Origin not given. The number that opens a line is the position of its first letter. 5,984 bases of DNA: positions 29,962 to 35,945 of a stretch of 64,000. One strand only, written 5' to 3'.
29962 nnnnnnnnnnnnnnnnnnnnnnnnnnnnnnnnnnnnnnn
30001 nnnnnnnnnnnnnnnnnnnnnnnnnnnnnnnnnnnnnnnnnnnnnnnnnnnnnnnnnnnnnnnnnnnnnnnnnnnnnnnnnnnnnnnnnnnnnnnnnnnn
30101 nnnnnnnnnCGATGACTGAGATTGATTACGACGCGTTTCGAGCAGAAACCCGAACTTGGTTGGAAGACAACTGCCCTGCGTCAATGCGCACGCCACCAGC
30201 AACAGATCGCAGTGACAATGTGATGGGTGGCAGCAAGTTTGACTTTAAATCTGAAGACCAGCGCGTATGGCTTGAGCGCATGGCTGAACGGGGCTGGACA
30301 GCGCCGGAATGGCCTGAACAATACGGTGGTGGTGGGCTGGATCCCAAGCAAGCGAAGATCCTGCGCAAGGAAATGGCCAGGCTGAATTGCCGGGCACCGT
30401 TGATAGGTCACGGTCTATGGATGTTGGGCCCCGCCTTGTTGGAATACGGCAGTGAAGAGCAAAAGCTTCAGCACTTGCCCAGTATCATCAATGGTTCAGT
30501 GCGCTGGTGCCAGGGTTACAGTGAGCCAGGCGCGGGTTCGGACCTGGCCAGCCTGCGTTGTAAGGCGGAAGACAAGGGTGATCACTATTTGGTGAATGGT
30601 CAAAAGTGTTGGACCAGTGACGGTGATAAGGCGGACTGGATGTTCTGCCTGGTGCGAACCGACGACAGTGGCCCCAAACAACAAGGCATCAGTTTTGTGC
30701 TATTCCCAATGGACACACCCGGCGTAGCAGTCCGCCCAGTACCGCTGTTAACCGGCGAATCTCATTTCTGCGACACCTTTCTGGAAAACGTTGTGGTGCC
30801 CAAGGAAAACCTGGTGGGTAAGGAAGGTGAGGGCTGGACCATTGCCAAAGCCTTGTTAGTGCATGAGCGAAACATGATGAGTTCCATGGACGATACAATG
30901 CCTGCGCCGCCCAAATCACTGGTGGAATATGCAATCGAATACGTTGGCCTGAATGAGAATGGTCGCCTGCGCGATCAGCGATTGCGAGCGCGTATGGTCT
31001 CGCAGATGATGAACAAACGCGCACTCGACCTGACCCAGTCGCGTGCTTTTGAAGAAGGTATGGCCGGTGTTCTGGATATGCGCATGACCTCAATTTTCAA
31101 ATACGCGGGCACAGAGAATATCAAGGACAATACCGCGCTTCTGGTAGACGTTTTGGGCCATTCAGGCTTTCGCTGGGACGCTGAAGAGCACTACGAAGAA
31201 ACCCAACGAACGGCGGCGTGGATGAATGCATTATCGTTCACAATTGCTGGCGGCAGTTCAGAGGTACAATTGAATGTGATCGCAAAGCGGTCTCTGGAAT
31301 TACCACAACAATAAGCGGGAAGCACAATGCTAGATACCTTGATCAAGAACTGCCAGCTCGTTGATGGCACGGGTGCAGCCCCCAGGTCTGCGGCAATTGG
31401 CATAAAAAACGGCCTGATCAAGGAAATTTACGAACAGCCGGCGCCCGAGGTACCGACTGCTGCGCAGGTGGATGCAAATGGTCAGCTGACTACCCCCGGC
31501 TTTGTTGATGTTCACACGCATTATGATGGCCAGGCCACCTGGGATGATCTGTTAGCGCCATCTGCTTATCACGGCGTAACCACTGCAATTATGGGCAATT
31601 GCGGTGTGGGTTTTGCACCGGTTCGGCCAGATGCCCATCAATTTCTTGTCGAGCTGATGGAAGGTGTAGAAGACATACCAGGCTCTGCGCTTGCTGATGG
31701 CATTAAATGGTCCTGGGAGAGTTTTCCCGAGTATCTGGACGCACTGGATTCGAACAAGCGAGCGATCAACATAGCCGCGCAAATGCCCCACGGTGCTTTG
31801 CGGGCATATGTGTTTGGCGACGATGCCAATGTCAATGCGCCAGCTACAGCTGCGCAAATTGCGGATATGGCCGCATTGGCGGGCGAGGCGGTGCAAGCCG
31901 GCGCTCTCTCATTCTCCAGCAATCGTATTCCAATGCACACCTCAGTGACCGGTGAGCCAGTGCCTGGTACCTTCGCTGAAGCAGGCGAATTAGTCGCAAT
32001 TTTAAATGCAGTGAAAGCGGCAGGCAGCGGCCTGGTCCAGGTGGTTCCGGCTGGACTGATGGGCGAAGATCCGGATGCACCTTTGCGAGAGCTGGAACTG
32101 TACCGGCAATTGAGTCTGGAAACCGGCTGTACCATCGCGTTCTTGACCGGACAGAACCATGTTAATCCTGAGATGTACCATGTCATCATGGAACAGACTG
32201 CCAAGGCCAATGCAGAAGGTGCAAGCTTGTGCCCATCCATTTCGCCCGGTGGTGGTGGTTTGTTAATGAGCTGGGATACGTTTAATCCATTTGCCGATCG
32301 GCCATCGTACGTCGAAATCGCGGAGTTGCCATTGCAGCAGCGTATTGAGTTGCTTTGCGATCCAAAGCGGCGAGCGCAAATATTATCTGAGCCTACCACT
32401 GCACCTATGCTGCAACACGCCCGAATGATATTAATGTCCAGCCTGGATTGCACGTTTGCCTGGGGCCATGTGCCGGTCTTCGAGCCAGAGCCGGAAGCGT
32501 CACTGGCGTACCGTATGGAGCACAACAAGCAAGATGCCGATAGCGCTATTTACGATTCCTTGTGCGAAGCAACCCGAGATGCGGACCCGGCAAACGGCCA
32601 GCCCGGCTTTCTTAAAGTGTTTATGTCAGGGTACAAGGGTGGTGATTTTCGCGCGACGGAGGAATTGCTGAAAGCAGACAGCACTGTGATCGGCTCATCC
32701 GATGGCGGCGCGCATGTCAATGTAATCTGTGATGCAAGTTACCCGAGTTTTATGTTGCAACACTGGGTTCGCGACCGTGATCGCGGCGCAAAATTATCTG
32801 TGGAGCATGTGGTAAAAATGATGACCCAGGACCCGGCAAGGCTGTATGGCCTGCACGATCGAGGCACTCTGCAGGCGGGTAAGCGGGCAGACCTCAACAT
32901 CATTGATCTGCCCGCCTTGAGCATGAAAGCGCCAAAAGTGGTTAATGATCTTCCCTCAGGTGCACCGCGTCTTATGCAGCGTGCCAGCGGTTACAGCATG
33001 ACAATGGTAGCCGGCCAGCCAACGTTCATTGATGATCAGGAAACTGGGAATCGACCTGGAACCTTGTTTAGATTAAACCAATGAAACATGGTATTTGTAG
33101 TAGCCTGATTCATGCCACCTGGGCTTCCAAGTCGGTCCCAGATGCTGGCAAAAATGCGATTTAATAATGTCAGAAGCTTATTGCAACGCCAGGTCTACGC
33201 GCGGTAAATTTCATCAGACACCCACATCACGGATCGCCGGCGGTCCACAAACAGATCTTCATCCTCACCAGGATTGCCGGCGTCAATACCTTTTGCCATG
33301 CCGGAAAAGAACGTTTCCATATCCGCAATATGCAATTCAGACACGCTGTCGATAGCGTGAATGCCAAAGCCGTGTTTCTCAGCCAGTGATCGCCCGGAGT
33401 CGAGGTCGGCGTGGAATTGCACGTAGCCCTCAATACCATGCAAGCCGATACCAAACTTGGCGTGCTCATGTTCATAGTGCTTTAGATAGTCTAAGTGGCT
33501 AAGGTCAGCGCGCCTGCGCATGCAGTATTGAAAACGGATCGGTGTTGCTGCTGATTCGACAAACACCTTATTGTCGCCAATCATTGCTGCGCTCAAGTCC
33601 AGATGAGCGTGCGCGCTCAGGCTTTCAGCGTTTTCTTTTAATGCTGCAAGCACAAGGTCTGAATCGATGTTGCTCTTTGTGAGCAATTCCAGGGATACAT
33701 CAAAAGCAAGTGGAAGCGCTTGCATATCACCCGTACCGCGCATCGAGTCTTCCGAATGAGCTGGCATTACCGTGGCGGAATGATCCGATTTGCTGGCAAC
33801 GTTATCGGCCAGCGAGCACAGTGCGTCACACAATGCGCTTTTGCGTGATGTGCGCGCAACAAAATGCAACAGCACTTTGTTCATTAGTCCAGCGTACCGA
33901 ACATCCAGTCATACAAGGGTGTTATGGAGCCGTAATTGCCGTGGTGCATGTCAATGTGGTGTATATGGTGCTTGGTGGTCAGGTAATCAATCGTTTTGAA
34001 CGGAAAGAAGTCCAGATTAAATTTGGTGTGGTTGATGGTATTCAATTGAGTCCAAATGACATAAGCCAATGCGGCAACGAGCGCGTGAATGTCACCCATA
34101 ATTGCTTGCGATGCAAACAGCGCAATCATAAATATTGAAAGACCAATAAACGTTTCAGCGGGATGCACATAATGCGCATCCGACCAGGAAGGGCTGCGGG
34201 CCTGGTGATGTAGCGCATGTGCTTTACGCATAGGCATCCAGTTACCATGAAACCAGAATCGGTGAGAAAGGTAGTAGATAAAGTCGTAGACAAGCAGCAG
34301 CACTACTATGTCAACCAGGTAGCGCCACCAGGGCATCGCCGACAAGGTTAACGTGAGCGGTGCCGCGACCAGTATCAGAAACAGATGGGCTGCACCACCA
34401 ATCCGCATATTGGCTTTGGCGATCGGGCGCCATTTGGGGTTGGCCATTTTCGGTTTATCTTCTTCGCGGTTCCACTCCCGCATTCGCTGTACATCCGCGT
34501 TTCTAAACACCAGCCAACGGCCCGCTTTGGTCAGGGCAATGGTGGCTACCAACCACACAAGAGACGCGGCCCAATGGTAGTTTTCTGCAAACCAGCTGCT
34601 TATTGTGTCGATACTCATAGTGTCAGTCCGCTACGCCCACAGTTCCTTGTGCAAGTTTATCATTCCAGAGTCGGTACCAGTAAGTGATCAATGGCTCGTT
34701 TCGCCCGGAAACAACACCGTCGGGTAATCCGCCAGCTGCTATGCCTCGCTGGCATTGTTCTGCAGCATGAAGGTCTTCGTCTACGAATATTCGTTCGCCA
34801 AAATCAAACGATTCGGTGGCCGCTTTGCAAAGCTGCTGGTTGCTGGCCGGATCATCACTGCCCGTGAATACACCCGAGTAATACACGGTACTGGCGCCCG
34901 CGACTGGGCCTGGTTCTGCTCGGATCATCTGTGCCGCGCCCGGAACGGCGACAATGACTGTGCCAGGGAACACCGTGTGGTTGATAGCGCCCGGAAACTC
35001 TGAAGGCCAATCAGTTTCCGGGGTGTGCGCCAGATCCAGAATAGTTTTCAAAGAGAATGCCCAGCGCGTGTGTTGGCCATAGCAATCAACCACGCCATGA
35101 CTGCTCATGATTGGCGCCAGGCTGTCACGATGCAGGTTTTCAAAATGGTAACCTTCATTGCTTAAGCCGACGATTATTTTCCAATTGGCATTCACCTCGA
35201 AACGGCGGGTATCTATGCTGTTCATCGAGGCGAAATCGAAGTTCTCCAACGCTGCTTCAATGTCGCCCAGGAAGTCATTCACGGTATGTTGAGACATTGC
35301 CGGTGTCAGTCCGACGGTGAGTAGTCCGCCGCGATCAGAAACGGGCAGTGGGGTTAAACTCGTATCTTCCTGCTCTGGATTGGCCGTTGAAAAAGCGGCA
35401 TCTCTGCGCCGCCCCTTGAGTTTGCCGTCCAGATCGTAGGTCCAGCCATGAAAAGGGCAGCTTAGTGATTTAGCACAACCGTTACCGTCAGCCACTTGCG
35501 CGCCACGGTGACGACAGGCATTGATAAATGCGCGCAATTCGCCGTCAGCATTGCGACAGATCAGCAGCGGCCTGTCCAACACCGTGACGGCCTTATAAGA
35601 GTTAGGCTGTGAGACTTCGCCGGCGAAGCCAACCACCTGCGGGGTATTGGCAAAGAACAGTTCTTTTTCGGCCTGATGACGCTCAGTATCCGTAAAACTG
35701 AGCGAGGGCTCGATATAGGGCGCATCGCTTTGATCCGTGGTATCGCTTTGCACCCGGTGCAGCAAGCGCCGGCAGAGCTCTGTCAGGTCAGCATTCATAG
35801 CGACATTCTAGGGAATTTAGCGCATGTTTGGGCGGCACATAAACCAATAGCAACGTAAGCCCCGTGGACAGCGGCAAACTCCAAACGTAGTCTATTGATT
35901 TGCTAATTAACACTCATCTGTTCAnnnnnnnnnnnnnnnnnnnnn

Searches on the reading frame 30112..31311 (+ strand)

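Call 40: search_protein_families(library=pfam, proteins=[window:30112-31311:+], max_evalue=0.00001)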
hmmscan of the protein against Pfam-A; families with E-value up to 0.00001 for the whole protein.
window:30112-31311:+ (400 aa): 3 families
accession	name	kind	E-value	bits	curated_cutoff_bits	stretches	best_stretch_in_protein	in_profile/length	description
PF02770.24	Acyl-CoA_dh_M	-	2.3e-18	66.6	33.3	1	133-226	1-96/97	Acyl-CoA dehydrogenase, middle domain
PF02771.21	Acyl-CoA_dh_N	-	3e-14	53.8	22.9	1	51-128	34-112/113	Acyl-CoA dehydrogenase, N-terminal domain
PF00441.29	Acyl-CoA_dh_1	-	2.8e-12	47.5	22.4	1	239-394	1-149/150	Acyl-CoA dehydrogenase, C-terminal domain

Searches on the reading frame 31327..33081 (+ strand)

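Call 40: search_protein_families(library=pfam, proteins=[window:31327-33081:+], max_evalue=0.00001)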
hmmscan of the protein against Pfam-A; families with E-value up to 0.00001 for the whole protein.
window:31327-33081:+ (585 aa): 2 families
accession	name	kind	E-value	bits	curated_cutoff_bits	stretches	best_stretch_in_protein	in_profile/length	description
PF07969.17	Amidohydro_3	-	6.9e-47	161.4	29.7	1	48-567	3-472/472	Amidohydrolase family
PF01979.26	Amidohydro_1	-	1.3e-16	61.2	25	1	437-547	228-335/345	Amidohydrolase family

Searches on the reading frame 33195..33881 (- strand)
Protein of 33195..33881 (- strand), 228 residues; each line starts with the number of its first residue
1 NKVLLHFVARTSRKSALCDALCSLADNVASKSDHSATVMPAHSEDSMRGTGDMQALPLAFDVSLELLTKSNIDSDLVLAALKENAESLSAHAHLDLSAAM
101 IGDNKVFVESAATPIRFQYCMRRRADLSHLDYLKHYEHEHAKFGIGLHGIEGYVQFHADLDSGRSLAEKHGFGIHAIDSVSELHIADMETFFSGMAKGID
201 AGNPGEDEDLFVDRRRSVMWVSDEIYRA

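Call 40: search_protein_families(library=pfam, proteins=[window:33195-33881:-], max_evalue=0.00001)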
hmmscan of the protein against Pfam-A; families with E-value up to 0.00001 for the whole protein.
window:33195-33881:- (228 aa): 1 family
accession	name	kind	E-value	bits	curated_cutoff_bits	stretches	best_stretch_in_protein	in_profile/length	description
PF07110.17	EthD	-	2e-06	29.3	22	1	125-214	2-95/96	EthD domain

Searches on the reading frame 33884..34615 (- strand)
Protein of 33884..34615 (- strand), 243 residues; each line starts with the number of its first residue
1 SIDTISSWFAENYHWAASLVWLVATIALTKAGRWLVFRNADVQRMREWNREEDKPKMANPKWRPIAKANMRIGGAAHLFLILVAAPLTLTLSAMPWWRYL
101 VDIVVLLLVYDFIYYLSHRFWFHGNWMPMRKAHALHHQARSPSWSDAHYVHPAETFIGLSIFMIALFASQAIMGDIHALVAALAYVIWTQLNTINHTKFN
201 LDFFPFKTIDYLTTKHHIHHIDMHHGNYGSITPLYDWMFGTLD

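Call 40: search_protein_families(library=pfam, proteins=[window:33884-34615:-], max_evalue=0.00001)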
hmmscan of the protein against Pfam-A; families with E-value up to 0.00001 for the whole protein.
window:33884-34615:- (243 aa): 1 family
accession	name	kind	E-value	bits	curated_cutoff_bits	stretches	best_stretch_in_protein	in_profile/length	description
PF04116.19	FA_hydroxylase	-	2e-21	77.2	31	1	104-241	2-132/132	Fatty acid hydroxylase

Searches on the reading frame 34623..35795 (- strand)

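Call 40: search_protein_families(library=pfam, proteins=[window:34623-35795:-], max_evalue=0.00001)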
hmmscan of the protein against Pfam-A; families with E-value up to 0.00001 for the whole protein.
window:34623-35795:- (390 aa): 2 families
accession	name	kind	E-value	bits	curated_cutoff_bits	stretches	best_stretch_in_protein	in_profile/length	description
PF00848.25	Ring_hydroxyl_A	-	2.1e-21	77.2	24.9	1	190-382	3-207/208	Ring hydroxylating alpha subunit (catalytic domain)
PF00355.32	Rieske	-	1.9e-19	69.8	20.3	1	53-130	3-79/88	Rieske [2Fe-2S] domain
